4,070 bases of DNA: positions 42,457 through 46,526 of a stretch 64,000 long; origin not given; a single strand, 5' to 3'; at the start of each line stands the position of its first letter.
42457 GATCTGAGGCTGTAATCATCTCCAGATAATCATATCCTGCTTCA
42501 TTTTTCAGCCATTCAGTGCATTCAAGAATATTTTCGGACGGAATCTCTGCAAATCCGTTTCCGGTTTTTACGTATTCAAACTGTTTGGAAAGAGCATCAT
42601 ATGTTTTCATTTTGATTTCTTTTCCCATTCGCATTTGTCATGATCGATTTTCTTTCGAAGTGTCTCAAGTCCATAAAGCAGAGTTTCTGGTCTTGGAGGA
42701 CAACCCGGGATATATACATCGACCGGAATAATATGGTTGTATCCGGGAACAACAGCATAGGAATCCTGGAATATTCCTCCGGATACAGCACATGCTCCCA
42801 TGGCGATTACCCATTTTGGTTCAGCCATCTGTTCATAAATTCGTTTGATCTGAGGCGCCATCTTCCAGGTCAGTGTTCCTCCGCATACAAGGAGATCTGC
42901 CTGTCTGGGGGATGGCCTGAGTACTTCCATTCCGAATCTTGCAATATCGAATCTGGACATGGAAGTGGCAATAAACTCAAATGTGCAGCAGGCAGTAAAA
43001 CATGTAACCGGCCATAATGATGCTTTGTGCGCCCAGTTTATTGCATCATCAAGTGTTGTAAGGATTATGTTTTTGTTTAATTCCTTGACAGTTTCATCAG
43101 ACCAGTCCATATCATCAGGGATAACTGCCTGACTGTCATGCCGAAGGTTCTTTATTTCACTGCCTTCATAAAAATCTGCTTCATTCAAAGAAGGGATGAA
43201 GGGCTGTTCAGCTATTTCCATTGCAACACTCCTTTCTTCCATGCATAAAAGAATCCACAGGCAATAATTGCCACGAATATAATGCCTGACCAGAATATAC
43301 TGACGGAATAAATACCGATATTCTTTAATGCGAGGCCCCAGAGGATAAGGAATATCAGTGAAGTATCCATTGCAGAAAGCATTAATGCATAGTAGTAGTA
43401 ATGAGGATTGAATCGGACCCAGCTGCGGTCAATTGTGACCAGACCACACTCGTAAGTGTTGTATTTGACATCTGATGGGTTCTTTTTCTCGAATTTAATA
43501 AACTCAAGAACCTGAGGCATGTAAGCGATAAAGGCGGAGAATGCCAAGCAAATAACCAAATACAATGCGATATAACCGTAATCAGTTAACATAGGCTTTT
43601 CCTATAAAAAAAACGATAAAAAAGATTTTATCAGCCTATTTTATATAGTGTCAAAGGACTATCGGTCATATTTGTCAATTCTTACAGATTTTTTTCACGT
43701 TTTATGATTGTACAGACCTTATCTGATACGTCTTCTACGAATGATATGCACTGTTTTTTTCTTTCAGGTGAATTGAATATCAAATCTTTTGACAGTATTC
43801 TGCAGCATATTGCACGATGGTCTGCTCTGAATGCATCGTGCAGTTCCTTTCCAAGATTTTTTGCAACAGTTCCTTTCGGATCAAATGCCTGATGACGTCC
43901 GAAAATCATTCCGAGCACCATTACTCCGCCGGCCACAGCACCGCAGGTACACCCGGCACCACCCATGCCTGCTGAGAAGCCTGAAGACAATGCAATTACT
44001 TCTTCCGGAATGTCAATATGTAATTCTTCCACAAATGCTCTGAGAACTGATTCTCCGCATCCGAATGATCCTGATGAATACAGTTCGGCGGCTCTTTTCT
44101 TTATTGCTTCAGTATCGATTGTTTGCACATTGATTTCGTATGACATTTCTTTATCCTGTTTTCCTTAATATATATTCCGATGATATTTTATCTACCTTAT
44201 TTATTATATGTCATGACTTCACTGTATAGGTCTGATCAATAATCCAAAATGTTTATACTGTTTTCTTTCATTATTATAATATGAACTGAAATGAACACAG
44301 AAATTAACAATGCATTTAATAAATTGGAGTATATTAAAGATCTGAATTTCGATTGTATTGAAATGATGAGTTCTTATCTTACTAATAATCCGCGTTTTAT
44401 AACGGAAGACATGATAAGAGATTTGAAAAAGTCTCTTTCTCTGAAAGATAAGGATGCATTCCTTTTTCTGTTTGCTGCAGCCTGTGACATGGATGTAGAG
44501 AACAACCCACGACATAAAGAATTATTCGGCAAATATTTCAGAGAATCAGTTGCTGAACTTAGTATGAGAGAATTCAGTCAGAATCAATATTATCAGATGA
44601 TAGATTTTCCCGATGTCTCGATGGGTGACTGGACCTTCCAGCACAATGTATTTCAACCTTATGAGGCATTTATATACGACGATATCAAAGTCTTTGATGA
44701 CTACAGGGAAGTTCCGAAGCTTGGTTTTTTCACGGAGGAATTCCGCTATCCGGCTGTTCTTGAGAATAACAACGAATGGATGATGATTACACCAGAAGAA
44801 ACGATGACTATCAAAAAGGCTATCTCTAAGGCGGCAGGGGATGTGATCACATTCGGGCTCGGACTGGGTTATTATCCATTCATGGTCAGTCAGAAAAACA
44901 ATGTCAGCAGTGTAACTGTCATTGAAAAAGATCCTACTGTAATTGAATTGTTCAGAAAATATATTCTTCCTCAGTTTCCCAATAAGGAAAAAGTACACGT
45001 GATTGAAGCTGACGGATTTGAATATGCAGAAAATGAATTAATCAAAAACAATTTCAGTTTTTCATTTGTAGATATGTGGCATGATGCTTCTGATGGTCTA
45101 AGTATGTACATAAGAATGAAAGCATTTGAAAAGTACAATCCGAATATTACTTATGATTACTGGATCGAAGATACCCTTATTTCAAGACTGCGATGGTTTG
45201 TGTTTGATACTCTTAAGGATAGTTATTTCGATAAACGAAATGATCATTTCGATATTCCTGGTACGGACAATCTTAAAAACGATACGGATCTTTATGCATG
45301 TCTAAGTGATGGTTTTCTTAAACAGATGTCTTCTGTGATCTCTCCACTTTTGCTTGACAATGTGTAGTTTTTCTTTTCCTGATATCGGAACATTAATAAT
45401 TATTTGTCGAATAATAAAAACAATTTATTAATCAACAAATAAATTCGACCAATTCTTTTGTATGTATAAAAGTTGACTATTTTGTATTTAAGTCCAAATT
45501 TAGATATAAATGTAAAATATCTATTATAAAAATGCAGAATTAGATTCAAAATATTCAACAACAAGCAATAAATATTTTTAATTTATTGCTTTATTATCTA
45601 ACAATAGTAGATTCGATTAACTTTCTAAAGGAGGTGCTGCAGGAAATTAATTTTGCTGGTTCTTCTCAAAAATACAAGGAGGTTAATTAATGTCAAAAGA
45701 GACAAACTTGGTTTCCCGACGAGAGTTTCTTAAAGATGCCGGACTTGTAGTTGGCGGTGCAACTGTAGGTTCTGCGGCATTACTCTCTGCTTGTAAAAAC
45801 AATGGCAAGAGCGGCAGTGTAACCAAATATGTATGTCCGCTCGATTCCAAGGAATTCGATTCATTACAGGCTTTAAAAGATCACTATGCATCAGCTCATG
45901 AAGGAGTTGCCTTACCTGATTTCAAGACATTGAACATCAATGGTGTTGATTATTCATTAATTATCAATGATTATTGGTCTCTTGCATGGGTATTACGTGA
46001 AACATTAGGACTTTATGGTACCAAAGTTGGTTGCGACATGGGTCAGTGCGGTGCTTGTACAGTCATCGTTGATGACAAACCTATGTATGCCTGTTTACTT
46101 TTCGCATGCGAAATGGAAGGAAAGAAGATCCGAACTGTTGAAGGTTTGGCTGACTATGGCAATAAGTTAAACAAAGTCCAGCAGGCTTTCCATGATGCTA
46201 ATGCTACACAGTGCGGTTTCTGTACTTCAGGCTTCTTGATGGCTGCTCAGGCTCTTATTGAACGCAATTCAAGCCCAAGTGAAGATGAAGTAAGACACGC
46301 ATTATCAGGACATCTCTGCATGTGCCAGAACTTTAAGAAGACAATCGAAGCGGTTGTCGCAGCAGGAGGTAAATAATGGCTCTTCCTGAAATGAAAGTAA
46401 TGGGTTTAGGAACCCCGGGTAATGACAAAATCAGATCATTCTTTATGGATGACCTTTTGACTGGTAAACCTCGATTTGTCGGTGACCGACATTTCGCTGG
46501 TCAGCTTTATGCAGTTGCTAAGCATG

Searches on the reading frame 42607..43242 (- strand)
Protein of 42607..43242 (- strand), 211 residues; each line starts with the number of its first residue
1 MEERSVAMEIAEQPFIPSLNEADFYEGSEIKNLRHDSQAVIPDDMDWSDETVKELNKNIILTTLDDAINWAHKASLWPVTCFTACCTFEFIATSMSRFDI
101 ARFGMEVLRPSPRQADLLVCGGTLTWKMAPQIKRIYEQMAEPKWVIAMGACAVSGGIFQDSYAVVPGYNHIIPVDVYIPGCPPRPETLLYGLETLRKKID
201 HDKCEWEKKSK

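Call 86: search_protein_families(library=pfam, proteins=[window:42607-43242:-], max_evalue=0.0001)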
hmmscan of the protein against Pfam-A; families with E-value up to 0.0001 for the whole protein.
window:42607-43242:- (211 aa): 1 family
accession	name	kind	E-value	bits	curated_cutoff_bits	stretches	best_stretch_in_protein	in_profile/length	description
PF01058.29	Oxidored_q6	-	3.6e-29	101.5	27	1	85-194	1-127/128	NADH ubiquinone oxidoreductase, 20 Kd subunit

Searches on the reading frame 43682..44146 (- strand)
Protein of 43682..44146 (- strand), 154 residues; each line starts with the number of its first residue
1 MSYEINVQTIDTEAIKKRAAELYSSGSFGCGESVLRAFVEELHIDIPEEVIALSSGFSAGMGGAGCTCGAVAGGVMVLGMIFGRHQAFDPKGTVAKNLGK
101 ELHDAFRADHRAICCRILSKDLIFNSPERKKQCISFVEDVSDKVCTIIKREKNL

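Call 86: search_protein_families(library=pfam, proteins=[window:43682-44146:-], max_evalue=0.0001)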
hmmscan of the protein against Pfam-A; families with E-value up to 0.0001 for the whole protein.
window:43682-44146:- (154 aa): 1 family
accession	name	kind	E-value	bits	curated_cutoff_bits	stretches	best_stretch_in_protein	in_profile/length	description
PF09719.15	C_GCAxxG_C_C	-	2.6e-26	92.5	27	1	29-145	2-116/118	Putative redox-active protein (C_GCAxxG_C_C)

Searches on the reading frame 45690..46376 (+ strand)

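Call 41: search_protein_families(library=ncbifam, proteins=[window:45690-46376:+], max_evalue=1e-10)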
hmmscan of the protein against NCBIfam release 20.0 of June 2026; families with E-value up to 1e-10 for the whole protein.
window:45690-46376:+ (228 aa): 11 families
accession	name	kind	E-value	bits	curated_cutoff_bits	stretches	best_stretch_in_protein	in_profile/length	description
TIGR03193.1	4hydroxCoAred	equivalog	2.7e-49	166.9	257.8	1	80-225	3-147/148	4-hydroxybenzoyl-CoA reductase subunit gamma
NF043084.2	XdhC_XDHase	equivalog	6.7e-47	158.8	217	1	81-223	5-147/151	xanthine dehydrogenase subunit XdhC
NF041020.1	glyceraldDH_gamma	equivalog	4.2e-44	150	290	1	81-226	15-159/164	glyceraldehyde dehydrogenase subunit gamma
NF045668.1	pterin_aldehy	equivalog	1.4e-40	139.2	1100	1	79-225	3-151/905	molybdopterin-dependent aldehyde oxidoreductase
TIGR03198.1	pucE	equivalog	2.3e-38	131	254.3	1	80-222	5-145/151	xanthine dehydrogenase subunit E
NF007387.0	PRK09908.1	equivalog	1.2e-37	128.8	212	1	82-223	12-153/159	xanthine dehydrogenase iron sulfur-binding subunit XdhC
TIGR03311.1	Se_dep_XDH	equivalog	6e-35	120.5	830.45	1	92-226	12-144/848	selenium-dependent xanthine dehydrogenase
TIGR02963.1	xanthine_xdhA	equivalog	2.3e-33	115.6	467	1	101-222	24-154/468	xanthine dehydrogenase small subunit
NF008514.0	PRK11433.1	equivalog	2.6e-32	112.1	322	1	79-226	53-214/218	aldehyde dehydrogenase iron-sulfur subunit PaoA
TIGR02969.1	mam_aldehyde_ox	subfamily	3.4e-24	84.4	1912.3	1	100-222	25-157/1330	aldehyde oxidase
TIGR03313.1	Se_sel_red_Mo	hypoth_equivalog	1.2e-11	43.1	1101.9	1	117-222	37-141/951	molybdopterin-dependent oxidoreductase Mo/Fe-S-binding subunit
